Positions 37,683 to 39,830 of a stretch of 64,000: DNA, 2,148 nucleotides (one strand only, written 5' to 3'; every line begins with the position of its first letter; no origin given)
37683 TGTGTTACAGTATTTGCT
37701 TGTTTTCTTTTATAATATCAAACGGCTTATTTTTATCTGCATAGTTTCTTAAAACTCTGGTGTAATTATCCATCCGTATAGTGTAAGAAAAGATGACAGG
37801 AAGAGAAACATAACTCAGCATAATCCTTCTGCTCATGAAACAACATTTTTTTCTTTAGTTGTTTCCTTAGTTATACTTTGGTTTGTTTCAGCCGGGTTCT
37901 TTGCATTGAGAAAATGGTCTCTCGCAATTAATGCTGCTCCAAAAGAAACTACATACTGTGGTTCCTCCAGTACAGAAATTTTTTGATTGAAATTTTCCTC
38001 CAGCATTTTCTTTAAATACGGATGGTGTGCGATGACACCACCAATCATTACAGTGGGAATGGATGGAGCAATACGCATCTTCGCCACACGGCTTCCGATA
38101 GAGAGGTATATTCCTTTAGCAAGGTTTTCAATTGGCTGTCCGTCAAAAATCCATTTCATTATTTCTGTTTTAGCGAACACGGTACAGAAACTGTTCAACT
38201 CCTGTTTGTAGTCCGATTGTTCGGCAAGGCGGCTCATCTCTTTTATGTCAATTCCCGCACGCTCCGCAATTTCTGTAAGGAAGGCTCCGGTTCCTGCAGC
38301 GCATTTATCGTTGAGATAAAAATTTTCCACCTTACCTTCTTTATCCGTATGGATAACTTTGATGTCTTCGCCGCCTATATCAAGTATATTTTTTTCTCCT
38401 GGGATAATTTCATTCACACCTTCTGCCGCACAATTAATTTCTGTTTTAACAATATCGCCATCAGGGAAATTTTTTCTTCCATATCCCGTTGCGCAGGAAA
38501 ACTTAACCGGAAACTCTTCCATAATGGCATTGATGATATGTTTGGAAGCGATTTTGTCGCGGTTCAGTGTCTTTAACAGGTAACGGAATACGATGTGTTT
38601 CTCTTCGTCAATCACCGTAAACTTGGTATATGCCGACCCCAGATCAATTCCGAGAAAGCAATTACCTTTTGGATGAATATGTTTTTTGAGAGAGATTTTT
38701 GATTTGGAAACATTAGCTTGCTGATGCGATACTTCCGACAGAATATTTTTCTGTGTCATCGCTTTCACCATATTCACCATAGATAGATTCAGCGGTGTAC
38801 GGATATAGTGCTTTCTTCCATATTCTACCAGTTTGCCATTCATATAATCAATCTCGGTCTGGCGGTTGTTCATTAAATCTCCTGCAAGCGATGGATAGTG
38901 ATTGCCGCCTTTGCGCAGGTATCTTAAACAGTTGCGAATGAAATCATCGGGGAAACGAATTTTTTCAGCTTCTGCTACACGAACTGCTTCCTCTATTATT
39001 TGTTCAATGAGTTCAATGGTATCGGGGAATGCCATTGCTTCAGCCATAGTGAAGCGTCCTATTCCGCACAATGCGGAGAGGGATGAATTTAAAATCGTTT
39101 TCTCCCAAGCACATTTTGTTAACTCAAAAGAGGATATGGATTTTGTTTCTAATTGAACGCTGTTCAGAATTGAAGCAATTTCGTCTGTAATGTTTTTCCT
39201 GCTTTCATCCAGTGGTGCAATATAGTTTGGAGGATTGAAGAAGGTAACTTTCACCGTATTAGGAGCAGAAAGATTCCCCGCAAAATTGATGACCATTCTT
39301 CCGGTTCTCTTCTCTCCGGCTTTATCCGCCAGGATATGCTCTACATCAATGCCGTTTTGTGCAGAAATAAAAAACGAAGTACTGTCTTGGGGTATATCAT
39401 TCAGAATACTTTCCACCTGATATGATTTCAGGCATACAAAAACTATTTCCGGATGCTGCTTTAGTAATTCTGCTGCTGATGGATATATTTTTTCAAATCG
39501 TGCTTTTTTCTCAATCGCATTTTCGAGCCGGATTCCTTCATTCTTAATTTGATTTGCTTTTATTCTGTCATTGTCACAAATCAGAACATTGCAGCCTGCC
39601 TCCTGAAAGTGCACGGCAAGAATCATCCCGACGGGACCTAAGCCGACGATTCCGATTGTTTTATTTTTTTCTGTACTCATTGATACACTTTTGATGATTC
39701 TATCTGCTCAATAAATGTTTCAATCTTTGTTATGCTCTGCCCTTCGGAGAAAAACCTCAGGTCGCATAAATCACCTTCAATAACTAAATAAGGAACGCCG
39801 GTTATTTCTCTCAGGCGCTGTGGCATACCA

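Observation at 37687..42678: Orphan dehydratase-family subunit + ketopantoate-reductase::activase fusion + CoA ligase: a possible self-contained 2-oxoacid-to-enoyl-CoA module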

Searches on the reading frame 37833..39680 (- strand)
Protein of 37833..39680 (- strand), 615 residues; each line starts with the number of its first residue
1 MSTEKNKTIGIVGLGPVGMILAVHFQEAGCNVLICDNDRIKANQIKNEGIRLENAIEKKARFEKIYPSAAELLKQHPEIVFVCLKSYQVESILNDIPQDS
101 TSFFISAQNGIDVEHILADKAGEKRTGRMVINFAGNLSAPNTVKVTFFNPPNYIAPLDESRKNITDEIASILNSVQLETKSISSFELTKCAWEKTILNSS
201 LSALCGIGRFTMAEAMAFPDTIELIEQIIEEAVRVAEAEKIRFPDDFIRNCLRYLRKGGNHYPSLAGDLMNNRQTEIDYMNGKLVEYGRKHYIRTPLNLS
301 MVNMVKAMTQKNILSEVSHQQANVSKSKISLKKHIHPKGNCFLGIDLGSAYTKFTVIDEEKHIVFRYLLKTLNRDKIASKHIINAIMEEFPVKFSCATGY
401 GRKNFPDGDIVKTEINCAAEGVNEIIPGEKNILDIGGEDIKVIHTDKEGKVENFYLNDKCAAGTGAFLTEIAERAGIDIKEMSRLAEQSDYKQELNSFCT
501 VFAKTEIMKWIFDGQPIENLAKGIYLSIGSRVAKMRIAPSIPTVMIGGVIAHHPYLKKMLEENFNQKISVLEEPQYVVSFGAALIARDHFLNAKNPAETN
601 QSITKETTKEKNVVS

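Call 4: search_protein_families(library=pfam, proteins=[window:37833-39680:-], max_evalue=0.01)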
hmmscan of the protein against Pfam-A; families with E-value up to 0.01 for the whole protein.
window:37833-39680:- (615 aa): 9 families
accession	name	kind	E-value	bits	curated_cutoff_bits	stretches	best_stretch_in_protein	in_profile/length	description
PF01869.26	BcrAD_BadFG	-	3.1e-39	135.5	31.5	1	343-586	1-271/271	BadF/BadG/BcrA/BcrD ATPase family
PF08546.17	ApbA_C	-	8.1e-29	101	22.7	1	188-308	3-124/125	Ketopantoate reductase PanE/ApbA C terminal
PF02558.23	ApbA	-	2.1e-19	70.1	22.2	1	9-150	1-141/150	Ketopantoate reductase PanE/ApbA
PF03807.23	F420_oxidored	-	4.8e-08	33.9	21.6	1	8-110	1-94/94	NADP oxidoreductase coenzyme F420-dependent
PF03446.21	NAD_binding_2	-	6.7e-06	26.6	21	1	8-93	1-73/161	NAD binding domain of 6-phosphogluconate dehydrogenase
PF03721.20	UDPG_MGDP_dh_N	-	4.6e-05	23.5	27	1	8-53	2-47/187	UDP-glucose/GDP-mannose dehydrogenase family, NAD binding domain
PF02826.25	2-Hacid_dh_C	-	0.00012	21.9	25.1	1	5-53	35-83/178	D-isomer specific 2-hydroxyacid dehydrogenase, NAD binding domain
PF02737.24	3HCDH_N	-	0.0017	18.7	22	1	8-154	1-144/180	3-hydroxyacyl-CoA dehydrogenase, NAD binding domain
PF02254.24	TrkA_N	-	0.0019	18.9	23.8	1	10-51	2-43/116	TrkA-N domain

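Call 5: search_protein_families(library=ncbifam, proteins=[window:37833-39680:-], max_evalue=0.01)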
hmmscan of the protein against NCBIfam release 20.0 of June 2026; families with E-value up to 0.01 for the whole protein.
window:37833-39680:- (615 aa): 32 families (the best 25 are shown)
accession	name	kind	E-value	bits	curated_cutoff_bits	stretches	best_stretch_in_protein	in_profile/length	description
TIGR00241.1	CoA_E_activ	domain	2e-52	178.2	125.4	1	343-585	3-248/248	acyl-CoA dehydratase activase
TIGR00745.1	apbA_panE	subfamily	7.7e-46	156.8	141.35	1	8-311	1-304/305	2-dehydropantoate 2-reductase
NF005088.0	PRK06522.1-2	subfamily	3.3e-38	131.5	371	1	9-310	3-303/308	2-dehydropantoate 2-reductase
TIGR02259.1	benz_CoA_red_A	equivalog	1.1e-30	106.8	578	1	385-531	223-370/432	benzoyl-CoA reductase subunit A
NF005092.1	PRK06522.2-3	equivalog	1.9e-28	99.5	500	1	9-308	3-294/296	2-dehydropantoate 2-reductase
NF005091.0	PRK06522.2-2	equivalog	2e-28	99.5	252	1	8-311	3-299/302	2-dehydropantoate 2-reductase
TIGR03192.1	benz_CoA_bzdQ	equivalog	2.5e-25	89.5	380.2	1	343-584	35-284/293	benzoyl-CoA reductase, bzd-type, subunit Q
TIGR03286.1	methan_mark_15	hypoth_equivalog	1.4e-22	80.3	455.75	1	290-587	95-402/404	methanogenesis marker 15 protein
TIGR02261.1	benz_CoA_red_D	equivalog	3.9e-21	75.4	312.85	1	392-582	62-258/262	benzoyl-CoA reductase subunit D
NF005087.0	PRK06522.1-1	equivalog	3.4e-20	72.3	351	1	9-310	3-290/296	2-dehydropantoate 2-reductase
NF004887.0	PRK06249.1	equivalog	4.1e-20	72.2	360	1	4-305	3-307/316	putative 2-dehydropantoate 2-reductase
NF005093.0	PRK06522.2-4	equivalog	1.3e-19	70.7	308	1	8-311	5-299/304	2-dehydropantoate 2-reductase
NF009543.0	PRK12921.1-5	equivalog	4.5e-18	65.5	339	1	9-307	3-301/305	oxidoreductase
NF006083.0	PRK08229.1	equivalog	4.7e-18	65.2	371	2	7-241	3-231/341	2-dehydropantoate 2-reductase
NF009542.0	PRK12921.1-4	equivalog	1.9e-15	56.9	288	1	8-309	3-283/286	oxidoreductase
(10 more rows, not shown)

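Call 9: find_homologous_proteins(query=window:37833-39680:-, max_evalue=1e-10)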
Query window:37833-39680:- (615 aa): 686 proteins with E <= 1e-10 among 8000 candidates; the best 120 are listed.
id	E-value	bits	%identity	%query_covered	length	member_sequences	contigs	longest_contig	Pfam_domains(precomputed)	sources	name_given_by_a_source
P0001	0.0e+0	1381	100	100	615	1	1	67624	PF01869.27,PF02558.23,PF03446.22,PF08546.18,PF03807.24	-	-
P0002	0.0e+0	1218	87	100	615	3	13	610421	PF01869.27,PF02558.23,PF03446.22,PF02826.26,PF08546.18,PF03807.24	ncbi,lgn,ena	-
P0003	0.0e+0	1092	79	98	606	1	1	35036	PF01869.27,PF02558.23,PF03446.22,PF03721.21,PF08546.18,PF03807.24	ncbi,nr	ncbi:MAG: 2-dehydropantoate 2-reductase [Bacteroidetes bacterium]|nr:MAG: 2-dehydropantoate 2-reduct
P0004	0.0e+0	1090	81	97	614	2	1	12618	PF01869.27,PF02558.23,PF03721.21,PF08546.18,PF03807.24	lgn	-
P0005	0.0e+0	1082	81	96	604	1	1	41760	PF01869.27,PF02558.23,PF03446.22,PF08546.18,PF03807.24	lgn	-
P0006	0.0e+0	1068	76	100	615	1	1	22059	PF01869.27,PF02558.23,PF08546.18,PF03807.24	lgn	-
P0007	0.0e+0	1050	78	96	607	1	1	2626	PF01869.27,PF02558.23,PF03721.21,PF08546.18,PF03807.24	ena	-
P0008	0.0e+0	1049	78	96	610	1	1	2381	PF01869.27,PF02558.23,PF03446.22,PF03721.21,PF08546.18,PF03807.24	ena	-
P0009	0.0e+0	1043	77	96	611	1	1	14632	PF01869.27,PF02558.23,PF03721.21,PF08546.18,PF03807.24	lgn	-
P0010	0.0e+0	1041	76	98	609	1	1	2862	PF01869.27,PF02558.23,PF03446.22,PF03721.21,PF08546.18,PF03807.24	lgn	-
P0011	0.0e+0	1038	76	97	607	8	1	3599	PF01869.27,PF02558.23,PF03446.22,PF03721.21,PF08546.18,PF03807.24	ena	-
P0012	0.0e+0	1037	77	96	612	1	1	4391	PF01869.27,PF02558.23,PF03446.22,PF03721.21,PF08546.18,PF03807.24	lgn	-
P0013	0.0e+0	1032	73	98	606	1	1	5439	PF01869.27,PF02558.23,PF03446.22,PF02826.26,PF03721.21,PF08546.18,PF03807.24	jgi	jgi:2-dehydropantoate 2-reductase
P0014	0.0e+0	1030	75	93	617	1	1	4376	PF01869.27,PF02558.23,PF03446.22,PF03721.21,PF08546.18,PF03807.24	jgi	-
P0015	0.0e+0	1030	75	97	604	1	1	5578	PF01869.27,PF02558.23,PF03446.22,PF03721.21,PF08546.18,PF03807.24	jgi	-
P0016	0.0e+0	1025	76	96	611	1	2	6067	PF01869.27,PF02558.23,PF03446.22,PF03721.21,PF08546.18,PF03807.24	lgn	-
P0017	0.0e+0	1022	76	96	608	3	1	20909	PF01869.27,PF02558.23,PF03721.21,PF08546.18,PF03807.24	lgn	-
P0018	0.0e+0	1022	74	96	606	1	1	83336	PF01869.27,PF02254.25,PF02558.23,PF03446.22,PF02826.26,PF08546.18,PF03807.24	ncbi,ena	-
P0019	0.0e+0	1020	74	98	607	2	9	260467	PF01869.27,PF02254.25,PF02558.23,PF03446.22,PF03721.21,PF08546.18,PF03807.24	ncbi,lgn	-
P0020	0.0e+0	1020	73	98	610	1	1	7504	PF01869.27,PF02558.23,PF03446.22,PF03721.21,PF08546.18,PF03807.24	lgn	-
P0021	0.0e+0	1018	72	100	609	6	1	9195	PF01869.27,PF02558.23,PF03721.21,PF08546.18,PF03807.24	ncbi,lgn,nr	ncbi:MAG: 2-dehydropantoate 2-reductase [Bacteroidia bacterium]|nr:2-dehydropantoate 2-reductase [Ba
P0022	9.7e-298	1007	75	95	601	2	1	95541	PF01869.27,PF02558.23,PF03446.22,PF03721.21,PF08546.18,PF03807.24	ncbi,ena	-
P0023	7.8e-296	1000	72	97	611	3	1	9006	PF01869.27,PF02558.23,PF03446.22,PF08546.18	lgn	-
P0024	2.6e-294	995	73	98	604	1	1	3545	PF01869.27,PF02558.23,PF03721.21,PF08546.18,PF03807.24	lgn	-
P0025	3.7e-293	992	73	99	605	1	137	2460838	PF01869.27,PF02558.23,PF03446.22,PF03721.21,PF08546.18,PF03807.24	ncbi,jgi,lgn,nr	ncbi:MAG: 2-dehydropantoate 2-reductase [Bacteroidia bacterium]|nr:2-dehydropantoate 2-reductase [Ba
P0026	7.3e-292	987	72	97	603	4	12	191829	PF01869.27,PF02558.23,PF08546.18,PF03807.24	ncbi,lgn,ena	-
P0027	9.9e-292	987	73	95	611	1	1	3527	PF01869.27,PF02558.23,PF03721.21,PF08546.18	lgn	-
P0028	2.6e-291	986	73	96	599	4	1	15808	PF01869.27,PF02558.23,PF08546.18,PF03807.24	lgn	-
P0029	7.7e-291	984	71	98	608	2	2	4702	PF01869.27,PF02254.25,PF02558.23,PF03446.22,PF03721.21,PF08546.18,PF03807.24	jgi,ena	-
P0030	8.0e-291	984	71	97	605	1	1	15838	PF01869.27,PF02558.23,PF08546.18,PF03807.24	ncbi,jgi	jgi:2-dehydropantoate 2-reductase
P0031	2.1e-289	979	72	95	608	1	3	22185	PF01869.27,PF02558.23,PF03446.22,PF08546.18,PF03807.24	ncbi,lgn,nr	ncbi:MAG: 2-dehydropantoate 2-reductase [Bacteroidia bacterium]|nr:2-dehydropantoate 2-reductase [Ba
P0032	4.9e-288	975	73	96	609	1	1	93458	PF01869.27,PF02254.25,PF02558.23,PF03446.22,PF03721.21,PF08546.18,PF03807.24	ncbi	ncbi:MAG: 2-dehydropantoate 2-reductase [Bacteroidota bacterium]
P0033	7.9e-288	974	72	93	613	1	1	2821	PF01869.27,PF02254.25,PF02558.23,PF03446.22,PF03721.21,PF08546.18,PF03807.24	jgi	jgi:2-dehydropantoate 2-reductase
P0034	1.9e-287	973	73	95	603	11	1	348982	PF01869.27,PF02558.23,PF03446.22,PF08546.18,PF03807.24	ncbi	-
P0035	9.0e-287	971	71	98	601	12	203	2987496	PF01869.27,PF02558.23,PF03721.21,PF08546.18,PF03807.24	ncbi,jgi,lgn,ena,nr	ncbi:MAG: 2-dehydropantoate 2-reductase [Chlorobi bacterium]|nr:MAG: 2-dehydropantoate 2-reductase [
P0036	1.6e-285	966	70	94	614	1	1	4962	PF01869.27,PF02558.23,PF03446.22,PF03721.21,PF08546.18,PF03807.24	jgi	jgi:(R)-2-hydroxyacyl-CoA dehydratese activating ATPase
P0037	6.7e-284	961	70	96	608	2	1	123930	PF01869.27,PF02558.23,PF03446.22,PF03721.21,PF08546.18,PF03807.24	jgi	-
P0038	2.8e-262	890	65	97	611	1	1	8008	PF01869.27,PF02558.23,PF03721.21,PF08546.18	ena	-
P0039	2.0e-260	884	66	96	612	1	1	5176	PF01869.27,PF02558.23,PF03446.22,PF08546.18,PF03807.24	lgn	-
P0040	1.2e-244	831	63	94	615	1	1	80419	PF01869.27,PF02558.23,PF03721.21,PF08546.18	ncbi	-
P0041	2.0e-243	827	62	96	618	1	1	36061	PF01869.27,PF02558.23,PF03721.21,PF08546.18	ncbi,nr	ncbi:MAG: 2-dehydropantoate 2-reductase [Bacteroidetes bacterium]|nr:2-dehydropantoate 2-reductase [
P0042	4.9e-241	820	61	97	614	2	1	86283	PF01869.27,PF02558.23,PF03446.22,PF08546.18,PF03807.24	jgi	jgi:(R)-2-hydroxyacyl-CoA dehydratese activating ATPase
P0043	5.9e-241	819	60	98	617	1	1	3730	PF01869.27,PF02558.23,PF01210.30,PF08546.18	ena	-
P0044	1.7e-240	818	61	98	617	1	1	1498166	PF01869.27,PF02558.23,PF08546.18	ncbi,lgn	-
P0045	2.6e-240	817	61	96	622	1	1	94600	PF01869.27,PF02558.23,PF03721.21,PF08546.18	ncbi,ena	-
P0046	6.4e-239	813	60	97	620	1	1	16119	PF01869.27,PF02558.23,PF08546.18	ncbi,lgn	-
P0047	1.5e-238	811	61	95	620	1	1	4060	PF01869.27,PF02558.23,PF08546.18,PF03807.24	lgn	-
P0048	6.5e-238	809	59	99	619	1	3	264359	PF01869.27,PF02558.23,PF08546.18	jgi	-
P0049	4.9e-237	806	60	96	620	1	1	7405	PF01869.27,PF02558.23,PF08546.18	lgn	-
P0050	1.0e-236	805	61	96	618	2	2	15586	PF01869.27,PF02558.23,PF08546.18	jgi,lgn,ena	-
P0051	4.2e-236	803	60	96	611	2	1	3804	PF01869.27,PF02558.23,PF08546.18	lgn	-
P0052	5.4e-236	803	59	99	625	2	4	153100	PF01869.27,PF02558.23,PF03721.21,PF08546.18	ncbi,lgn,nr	ncbi:MAG: 2-dehydropantoate 2-reductase [Saprospiraceae bacterium]|nr:2-dehydropantoate 2-reductase 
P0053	8.9e-236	802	61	95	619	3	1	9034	PF01869.27,PF02558.23,PF03721.21,PF08546.18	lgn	-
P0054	1.0e-235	802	59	99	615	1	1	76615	PF01869.27,PF02558.23,PF03446.22,PF08546.18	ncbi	-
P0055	1.5e-235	801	61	95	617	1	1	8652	PF01869.27,PF02558.23,PF08546.18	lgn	-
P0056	2.6e-235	801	60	97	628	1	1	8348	PF01869.27,PF02558.23,PF08546.18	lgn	-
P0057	3.5e-235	800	59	96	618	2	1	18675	PF01869.27,PF02558.23,PF03446.22,PF03721.21,PF08546.18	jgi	jgi:(R)-2-hydroxyacyl-CoA dehydratese activating ATPase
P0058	7.4e-235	799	60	96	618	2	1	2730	PF01869.27,PF02558.23,PF03721.21,PF08546.18,PF03807.24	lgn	-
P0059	1.0e-234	799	60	98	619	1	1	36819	PF01869.27,PF02558.23,PF03721.21,PF08546.18,PF03807.24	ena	-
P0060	1.5e-234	798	60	96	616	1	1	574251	PF01869.27,PF02558.23,PF01210.30,PF08546.18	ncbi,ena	-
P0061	2.0e-234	798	60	95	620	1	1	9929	PF01869.27,PF02558.23,PF01210.30,PF08546.18,PF03807.24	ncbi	-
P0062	2.9e-234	797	58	96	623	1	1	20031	PF01869.27,PF02558.23,PF03446.22,PF08546.18,PF03807.24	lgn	-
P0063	3.5e-234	797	59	99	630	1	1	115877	PF01869.27,PF02558.23,PF01210.30,PF08546.18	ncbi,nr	ncbi:MAG: 2-dehydropantoate 2-reductase [Flavobacteriales bacterium]|nr:2-dehydropantoate 2-reductas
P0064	3.7e-234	797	60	98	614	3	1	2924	PF01869.27,PF02558.23,PF08546.18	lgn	-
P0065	4.4e-234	797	59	95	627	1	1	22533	PF01869.27,PF02558.23,PF03446.22,PF03721.21,PF08546.18,PF03807.24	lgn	-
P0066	4.8e-234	796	58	97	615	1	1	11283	PF01869.27,PF02558.23,PF03721.21,PF08546.18,PF03807.24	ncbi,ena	-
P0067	5.2e-234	796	60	98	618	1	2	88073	PF01869.27,PF02558.23,PF03721.21,PF08546.18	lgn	-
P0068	5.4e-234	796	61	95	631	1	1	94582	PF01869.27,PF02558.23,PF03721.21,PF08546.18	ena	-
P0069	9.0e-234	796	60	96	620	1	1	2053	PF01869.27,PF02558.23,PF08546.18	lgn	-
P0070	1.0e-233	795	61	96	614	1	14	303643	PF01869.27,PF02254.25,PF02558.23,PF03446.22,PF03486.21,PF01210.30,PF08546.18,PF03807.24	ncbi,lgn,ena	-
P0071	1.3e-233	795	59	98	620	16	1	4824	PF01869.27,PF02558.23,PF03721.21,PF08546.18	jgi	jgi:2-dehydropantoate 2-reductase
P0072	1.4e-233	795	61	96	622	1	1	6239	PF01869.27,PF02558.23,PF03721.21,PF08546.18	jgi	-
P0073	2.1e-233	794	60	96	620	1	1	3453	PF01869.27,PF02558.23,PF01210.30,PF08546.18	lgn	-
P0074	2.7e-233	794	59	98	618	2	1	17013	PF01869.27,PF02558.23,PF01210.30,PF08546.18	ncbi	-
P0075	2.9e-233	794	61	93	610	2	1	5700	PF01869.27,PF02558.23,PF08546.18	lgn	-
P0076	2.9e-233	794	60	96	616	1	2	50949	PF01869.27,PF02558.23,PF08546.18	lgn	-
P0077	3.1e-233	794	59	96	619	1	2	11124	PF01869.27,PF02558.23,PF01210.30,PF08546.18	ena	-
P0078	3.5e-233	794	60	97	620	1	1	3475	PF01869.27,PF02558.23,PF03446.22,PF03721.21,PF08546.18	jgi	jgi:2-dehydropantoate 2-reductase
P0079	4.0e-233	793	61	97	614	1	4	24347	PF01869.27,PF02254.25,PF02558.23,PF03446.22,PF03486.21,PF01210.30,PF08546.18,PF03807.24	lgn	-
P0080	5.9e-233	793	59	98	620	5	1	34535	PF01869.27,PF02558.23,PF08546.18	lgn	-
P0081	7.0e-233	793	58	97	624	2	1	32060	PF01869.27,PF02558.23,PF03446.22,PF02826.26,PF03721.21,PF08546.18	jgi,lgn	-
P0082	7.1e-233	793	60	96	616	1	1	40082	PF01869.27,PF02558.23,PF01210.30,PF08546.18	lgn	-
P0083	7.3e-233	793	58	96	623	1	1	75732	PF01869.27,PF02558.23,PF03446.22,PF08546.18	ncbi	ncbi:MAG: 2-dehydropantoate 2-reductase [Bacteroidia bacterium]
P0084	7.5e-233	792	59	95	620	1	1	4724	PF01869.27,PF02558.23,PF08546.18,PF03807.24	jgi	jgi:(R)-2-hydroxyacyl-CoA dehydratese activating ATPase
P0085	1.1e-232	792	60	96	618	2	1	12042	PF01869.27,PF02558.23,PF04358.20,PF03721.21,PF08546.18,PF03807.24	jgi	jgi:2-dehydropantoate 2-reductase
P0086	1.2e-232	792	58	96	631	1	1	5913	PF01869.27,PF02558.23,PF08546.18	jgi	jgi:2-dehydropantoate 2-reductase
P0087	2.4e-232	791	59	96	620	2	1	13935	PF01869.27,PF02558.23,PF01210.30,PF08546.18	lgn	-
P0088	2.4e-232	791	58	97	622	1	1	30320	PF01869.27,PF02558.23,PF03721.21,PF08546.18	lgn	-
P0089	2.6e-232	791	59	96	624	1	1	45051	PF01869.27,PF02558.23,PF08546.18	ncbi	-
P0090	3.0e-232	790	59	96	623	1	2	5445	PF01869.27,PF02558.23,PF01210.30,PF08546.18,PF03807.24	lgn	-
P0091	3.8e-232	790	59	99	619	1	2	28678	PF01869.27,PF02558.23,PF08546.18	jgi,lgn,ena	-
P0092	4.0e-232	790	58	99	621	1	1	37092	PF01869.27,PF02558.23,PF03446.22,PF08546.18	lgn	-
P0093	4.0e-232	790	58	94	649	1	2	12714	PF01869.27,PF02558.23,PF03721.21,PF08546.18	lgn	-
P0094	4.1e-232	790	58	98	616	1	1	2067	PF01869.27,PF02558.23,PF08546.18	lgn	-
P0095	5.0e-232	790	59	96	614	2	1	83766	PF01869.27,PF02558.23,PF08546.18,PF03807.24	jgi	jgi:2-dehydropantoate 2-reductase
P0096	5.6e-232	790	59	96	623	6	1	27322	PF01869.27,PF02558.23,PF01210.30,PF08546.18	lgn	-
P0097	5.8e-232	790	60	97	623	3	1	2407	PF01869.27,PF02254.25,PF02558.23,PF01210.30,PF08546.18,PF03807.24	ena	-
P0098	5.9e-232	790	60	95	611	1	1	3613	PF01869.27,PF02558.23,PF08546.18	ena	-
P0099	5.9e-232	790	59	96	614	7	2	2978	PF01869.27,PF02558.23,PF08546.18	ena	-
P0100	6.4e-232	789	59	95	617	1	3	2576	PF01869.27,PF02558.23,PF03446.22,PF01210.30,PF03721.21,PF08546.18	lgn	-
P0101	8.1e-232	789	59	95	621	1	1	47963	PF01869.27,PF02558.23,PF03721.21,PF08546.18,PF03807.24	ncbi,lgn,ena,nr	ncbi:MAG: 2-dehydropantoate 2-reductase [Cytophagales bacterium]|nr:2-dehydropantoate 2-reductase [C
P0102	1.0e-231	789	59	97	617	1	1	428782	PF01869.27,PF02558.23,PF08546.18,PF03807.24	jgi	jgi:2-dehydropantoate 2-reductase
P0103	1.8e-231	788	60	96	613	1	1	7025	PF01869.27,PF02558.23,PF08546.18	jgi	jgi:2-dehydropantoate 2-reductase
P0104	2.5e-231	787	59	95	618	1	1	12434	PF01869.27,PF02558.23,PF03721.21,PF08546.18,PF03807.24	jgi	jgi:2-dehydropantoate 2-reductase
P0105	3.0e-231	787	58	96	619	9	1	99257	PF01869.27,PF02558.23,PF03446.22,PF08546.18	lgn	-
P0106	3.5e-231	787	60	95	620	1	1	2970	PF01869.27,PF02558.23,PF08546.18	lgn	-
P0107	3.7e-231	787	58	98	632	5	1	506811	PF01869.27,PF02558.23,PF08546.18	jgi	jgi:2-dehydropantoate 2-reductase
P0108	4.5e-231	787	58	95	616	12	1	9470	PF01869.27,PF02558.23,PF08546.18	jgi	-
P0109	4.9e-231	786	60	96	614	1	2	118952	PF01869.27,PF02558.23,PF03721.21,PF08546.18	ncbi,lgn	ncbi:MAG: hypothetical protein Kow0027_01160 [Saprospiraceae bacterium]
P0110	5.1e-231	786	60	95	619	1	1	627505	PF01869.27,PF02558.23,PF08546.18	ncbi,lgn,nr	ncbi:MAG: 2-dehydropantoate 2-reductase [Crocinitomicaceae bacterium]|nr:2-dehydropantoate 2-reducta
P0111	5.1e-231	786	60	96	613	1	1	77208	PF01869.27,PF02558.23,PF08546.18,PF03807.24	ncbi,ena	-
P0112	5.2e-231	786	59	96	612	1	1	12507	PF01869.27,PF02558.23,PF03721.21,PF08546.18,PF03807.24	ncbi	ncbi:MAG TPA: 2-dehydropantoate 2-reductase [Chitinophagaceae bacterium]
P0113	6.0e-231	786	59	96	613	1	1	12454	PF01869.27,PF02558.23,PF08546.18,PF03807.24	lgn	-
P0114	6.0e-231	786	60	96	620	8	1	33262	PF01869.27,PF02558.23,PF03446.22,PF03486.21,PF01210.30,PF08546.18,PF03807.24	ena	-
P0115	7.3e-231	786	58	99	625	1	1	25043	PF01869.27,PF02558.23,PF08546.18,PF03807.24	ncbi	-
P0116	7.6e-231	786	59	94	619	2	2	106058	PF01869.27,PF02558.23,PF03721.21,PF08546.18,PF03807.24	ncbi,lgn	-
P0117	7.8e-231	786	58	96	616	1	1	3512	PF01869.27,PF02558.23,PF08546.18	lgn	-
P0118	9.8e-231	785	59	95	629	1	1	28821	PF01869.27,PF02254.25,PF02558.23,PF03446.22,PF01210.30,PF08546.18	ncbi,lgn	ncbi:MAG: 2-dehydropantoate 2-reductase [Bacteroidia bacterium]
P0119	1.0e-230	785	59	97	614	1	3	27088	PF01869.27,PF02558.23,PF08546.18,PF03807.24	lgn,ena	-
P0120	1.3e-230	785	58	97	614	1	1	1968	PF01869.27,PF02558.23,PF08546.18,PF03807.24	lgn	-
